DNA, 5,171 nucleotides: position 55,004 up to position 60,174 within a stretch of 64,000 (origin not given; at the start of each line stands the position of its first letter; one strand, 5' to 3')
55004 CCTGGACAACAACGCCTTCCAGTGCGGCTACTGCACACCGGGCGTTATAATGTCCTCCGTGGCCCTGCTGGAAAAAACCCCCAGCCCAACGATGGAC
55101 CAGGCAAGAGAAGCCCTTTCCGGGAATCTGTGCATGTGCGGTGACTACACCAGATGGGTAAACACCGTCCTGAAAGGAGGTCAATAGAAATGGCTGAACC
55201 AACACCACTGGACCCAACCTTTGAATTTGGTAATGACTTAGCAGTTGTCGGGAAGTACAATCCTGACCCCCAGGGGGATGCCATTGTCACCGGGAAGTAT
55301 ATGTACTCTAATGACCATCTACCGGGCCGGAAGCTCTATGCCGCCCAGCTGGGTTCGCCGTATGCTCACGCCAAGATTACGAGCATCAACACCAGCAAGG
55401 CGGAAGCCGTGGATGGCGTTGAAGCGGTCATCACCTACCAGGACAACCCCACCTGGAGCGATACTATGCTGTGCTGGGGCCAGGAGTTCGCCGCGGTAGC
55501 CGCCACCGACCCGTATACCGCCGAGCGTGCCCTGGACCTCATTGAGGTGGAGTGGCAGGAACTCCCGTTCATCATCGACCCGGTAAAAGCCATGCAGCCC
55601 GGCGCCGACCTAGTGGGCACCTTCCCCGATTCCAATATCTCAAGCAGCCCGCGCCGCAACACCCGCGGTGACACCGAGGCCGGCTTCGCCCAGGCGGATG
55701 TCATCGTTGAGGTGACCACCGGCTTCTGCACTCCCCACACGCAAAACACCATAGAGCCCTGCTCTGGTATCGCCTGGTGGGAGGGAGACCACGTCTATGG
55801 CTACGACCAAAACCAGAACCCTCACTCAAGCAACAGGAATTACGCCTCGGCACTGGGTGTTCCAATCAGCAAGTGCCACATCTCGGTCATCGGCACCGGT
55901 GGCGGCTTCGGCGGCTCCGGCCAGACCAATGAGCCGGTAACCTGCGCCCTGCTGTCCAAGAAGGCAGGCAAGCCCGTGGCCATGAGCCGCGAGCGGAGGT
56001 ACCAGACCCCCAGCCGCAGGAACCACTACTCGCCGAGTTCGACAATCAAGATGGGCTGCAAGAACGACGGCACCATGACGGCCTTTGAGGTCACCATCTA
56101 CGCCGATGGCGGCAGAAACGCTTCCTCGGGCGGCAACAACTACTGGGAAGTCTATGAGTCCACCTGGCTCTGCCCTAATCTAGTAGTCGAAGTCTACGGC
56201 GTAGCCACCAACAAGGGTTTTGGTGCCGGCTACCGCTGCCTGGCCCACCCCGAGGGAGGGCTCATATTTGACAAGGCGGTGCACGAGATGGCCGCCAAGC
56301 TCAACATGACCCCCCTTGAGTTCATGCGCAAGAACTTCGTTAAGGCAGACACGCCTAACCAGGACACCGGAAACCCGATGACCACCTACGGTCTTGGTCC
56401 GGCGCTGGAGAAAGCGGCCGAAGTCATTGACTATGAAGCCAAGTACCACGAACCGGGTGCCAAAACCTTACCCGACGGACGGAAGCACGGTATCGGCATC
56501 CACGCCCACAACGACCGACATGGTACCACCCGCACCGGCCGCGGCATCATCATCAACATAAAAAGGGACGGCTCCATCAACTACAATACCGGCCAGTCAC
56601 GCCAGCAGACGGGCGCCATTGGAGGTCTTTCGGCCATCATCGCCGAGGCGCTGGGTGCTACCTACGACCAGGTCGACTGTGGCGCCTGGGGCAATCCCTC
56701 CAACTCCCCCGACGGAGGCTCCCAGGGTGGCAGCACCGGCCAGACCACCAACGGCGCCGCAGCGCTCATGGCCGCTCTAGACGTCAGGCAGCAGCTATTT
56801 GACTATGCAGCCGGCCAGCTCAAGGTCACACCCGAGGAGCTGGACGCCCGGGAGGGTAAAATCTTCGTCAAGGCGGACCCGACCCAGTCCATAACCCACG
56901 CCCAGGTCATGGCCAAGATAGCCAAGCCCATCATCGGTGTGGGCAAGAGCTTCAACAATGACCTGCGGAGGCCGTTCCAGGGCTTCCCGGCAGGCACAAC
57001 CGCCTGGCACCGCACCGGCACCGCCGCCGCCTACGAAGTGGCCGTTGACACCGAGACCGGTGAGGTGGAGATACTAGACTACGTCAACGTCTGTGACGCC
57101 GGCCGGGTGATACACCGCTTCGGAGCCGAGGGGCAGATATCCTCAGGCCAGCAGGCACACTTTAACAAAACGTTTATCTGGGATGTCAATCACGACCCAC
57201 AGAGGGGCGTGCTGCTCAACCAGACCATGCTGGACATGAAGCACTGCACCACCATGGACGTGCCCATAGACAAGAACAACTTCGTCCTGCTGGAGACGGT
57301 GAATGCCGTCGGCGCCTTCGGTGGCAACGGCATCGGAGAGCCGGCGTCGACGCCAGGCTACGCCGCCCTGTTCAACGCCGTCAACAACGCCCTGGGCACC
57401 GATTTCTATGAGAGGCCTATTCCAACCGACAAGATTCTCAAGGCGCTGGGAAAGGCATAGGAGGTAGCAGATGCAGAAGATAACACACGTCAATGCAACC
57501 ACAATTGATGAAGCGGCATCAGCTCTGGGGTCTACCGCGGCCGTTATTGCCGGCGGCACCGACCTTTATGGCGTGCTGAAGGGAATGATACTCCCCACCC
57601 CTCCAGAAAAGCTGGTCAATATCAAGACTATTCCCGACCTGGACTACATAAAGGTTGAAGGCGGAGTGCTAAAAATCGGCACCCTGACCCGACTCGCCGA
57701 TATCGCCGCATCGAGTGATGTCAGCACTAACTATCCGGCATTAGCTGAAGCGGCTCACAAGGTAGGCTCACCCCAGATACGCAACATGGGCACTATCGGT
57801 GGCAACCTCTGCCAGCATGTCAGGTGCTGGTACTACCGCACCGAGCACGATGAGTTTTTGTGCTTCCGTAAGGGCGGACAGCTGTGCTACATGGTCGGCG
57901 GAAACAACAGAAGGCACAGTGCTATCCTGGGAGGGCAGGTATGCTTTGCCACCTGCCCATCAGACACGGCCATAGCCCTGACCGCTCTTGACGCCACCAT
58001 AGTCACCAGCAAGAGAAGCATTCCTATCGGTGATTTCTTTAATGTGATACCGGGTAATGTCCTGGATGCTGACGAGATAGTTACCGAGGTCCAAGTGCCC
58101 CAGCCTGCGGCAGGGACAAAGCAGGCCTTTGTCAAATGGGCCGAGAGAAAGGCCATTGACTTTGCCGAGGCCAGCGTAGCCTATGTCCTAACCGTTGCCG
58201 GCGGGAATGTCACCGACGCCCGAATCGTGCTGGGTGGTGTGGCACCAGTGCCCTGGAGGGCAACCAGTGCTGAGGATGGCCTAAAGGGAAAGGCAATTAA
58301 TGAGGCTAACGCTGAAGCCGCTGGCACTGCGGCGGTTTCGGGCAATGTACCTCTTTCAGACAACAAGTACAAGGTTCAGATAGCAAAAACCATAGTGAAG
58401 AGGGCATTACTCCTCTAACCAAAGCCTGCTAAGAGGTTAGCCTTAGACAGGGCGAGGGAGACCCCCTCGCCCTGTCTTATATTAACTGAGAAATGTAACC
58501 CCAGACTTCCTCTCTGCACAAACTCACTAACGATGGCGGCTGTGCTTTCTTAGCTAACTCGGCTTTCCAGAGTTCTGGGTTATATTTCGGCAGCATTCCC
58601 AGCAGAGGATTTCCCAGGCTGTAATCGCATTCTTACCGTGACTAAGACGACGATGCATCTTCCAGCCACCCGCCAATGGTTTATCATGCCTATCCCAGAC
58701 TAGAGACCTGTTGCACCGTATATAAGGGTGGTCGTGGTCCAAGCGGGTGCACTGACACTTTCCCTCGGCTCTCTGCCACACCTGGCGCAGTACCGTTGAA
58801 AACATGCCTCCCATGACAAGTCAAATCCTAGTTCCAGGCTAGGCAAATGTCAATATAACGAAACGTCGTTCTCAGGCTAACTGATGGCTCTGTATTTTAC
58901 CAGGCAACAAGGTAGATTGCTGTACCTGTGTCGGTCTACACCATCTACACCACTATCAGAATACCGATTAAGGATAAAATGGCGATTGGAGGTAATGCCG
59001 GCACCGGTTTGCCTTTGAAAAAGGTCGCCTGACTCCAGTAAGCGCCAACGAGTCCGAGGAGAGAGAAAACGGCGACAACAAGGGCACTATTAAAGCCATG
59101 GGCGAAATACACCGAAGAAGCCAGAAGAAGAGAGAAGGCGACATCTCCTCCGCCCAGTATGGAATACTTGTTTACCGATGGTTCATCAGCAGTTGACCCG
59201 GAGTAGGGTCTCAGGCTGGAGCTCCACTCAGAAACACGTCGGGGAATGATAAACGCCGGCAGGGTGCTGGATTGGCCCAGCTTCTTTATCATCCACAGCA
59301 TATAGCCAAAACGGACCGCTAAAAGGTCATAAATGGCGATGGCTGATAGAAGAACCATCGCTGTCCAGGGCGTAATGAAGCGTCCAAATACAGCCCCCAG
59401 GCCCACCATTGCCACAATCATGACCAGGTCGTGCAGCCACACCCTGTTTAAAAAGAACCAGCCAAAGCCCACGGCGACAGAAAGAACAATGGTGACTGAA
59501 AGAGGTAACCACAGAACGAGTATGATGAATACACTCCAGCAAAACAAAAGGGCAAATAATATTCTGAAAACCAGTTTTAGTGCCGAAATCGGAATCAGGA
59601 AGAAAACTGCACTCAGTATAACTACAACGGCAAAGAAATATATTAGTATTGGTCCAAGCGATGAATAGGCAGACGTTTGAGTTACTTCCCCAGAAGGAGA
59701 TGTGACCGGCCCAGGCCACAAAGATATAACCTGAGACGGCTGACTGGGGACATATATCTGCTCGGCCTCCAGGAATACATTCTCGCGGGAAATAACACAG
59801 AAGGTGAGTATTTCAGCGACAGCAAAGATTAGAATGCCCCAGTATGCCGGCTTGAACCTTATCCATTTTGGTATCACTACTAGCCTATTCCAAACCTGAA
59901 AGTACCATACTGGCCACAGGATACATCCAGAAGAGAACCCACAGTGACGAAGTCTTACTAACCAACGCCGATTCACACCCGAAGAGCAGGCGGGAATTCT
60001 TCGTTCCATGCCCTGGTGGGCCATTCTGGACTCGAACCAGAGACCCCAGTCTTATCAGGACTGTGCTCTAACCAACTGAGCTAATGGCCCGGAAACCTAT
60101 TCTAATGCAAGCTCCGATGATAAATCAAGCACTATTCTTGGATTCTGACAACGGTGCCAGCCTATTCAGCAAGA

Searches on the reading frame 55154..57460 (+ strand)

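Call 54: search_protein_families(library=pfam, proteins=[window:55154-57460:+], max_evalue=0.00001)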
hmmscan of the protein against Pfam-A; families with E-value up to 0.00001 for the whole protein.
window:55154-57460:+ (768 aa): 3 families
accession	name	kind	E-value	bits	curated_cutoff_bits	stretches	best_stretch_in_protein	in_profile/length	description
PF02738.23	MoCoBD_1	-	2.9e-43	148.2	27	1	168-395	12-244/244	Molybdopterin cofactor-binding domain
PF20256.3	MoCoBD_2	-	1.6e-36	126.7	27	1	420-704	1-283/283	Molybdopterin cofactor-binding domain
PF01315.27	Ald_Xan_dh_C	-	2e-20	73.6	31.3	1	46-138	1-110/110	Aldehyde oxidase and xanthine dehydrogenase, a/b hammerhead domain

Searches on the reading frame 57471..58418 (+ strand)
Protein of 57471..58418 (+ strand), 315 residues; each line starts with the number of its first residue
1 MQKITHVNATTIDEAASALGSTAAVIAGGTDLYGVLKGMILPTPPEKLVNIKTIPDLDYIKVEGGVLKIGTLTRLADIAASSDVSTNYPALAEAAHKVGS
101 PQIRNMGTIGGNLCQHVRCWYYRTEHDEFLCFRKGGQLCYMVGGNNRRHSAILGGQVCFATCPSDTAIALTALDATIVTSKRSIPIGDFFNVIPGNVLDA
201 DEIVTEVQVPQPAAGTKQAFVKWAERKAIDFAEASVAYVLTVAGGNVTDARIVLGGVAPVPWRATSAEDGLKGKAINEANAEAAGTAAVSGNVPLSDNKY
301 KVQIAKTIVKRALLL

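Call 54: search_protein_families(library=pfam, proteins=[window:57471-58418:+], max_evalue=0.00001)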
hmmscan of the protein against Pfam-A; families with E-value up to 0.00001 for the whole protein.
window:57471-58418:+ (315 aa): 2 families
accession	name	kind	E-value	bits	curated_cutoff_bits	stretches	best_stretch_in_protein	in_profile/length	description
PF00941.27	FAD_binding_5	-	6.6e-41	140.4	27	1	5-211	4-169/170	FAD binding domain in molybdopterin dehydrogenase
PF03450.22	CO_deh_flav_C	-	5.4e-17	62.2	25.5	1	221-314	3-100/102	CO dehydrogenase flavoprotein C-terminal domain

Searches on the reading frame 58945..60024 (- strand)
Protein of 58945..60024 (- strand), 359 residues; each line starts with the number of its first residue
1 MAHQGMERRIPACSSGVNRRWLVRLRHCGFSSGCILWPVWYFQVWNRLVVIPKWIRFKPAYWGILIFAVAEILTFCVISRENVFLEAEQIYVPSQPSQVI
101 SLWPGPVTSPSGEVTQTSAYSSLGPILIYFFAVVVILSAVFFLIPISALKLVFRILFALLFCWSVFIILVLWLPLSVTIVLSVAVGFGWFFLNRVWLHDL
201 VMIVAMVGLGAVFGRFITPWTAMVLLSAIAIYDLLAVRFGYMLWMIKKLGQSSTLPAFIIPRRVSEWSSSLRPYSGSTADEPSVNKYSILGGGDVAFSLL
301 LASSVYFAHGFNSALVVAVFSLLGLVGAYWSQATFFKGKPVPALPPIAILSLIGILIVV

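Call 54: search_protein_families(library=pfam, proteins=[window:58945-60024:-], max_evalue=0.00001)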
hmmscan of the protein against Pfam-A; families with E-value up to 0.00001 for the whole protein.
window:58945-60024:- (359 aa): 1 family
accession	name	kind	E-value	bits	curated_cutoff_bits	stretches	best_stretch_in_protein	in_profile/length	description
PF06550.16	SPP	-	1.7e-10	41.4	23.9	1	135-358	59-277/283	Signal-peptide peptidase, presenilin aspartyl protease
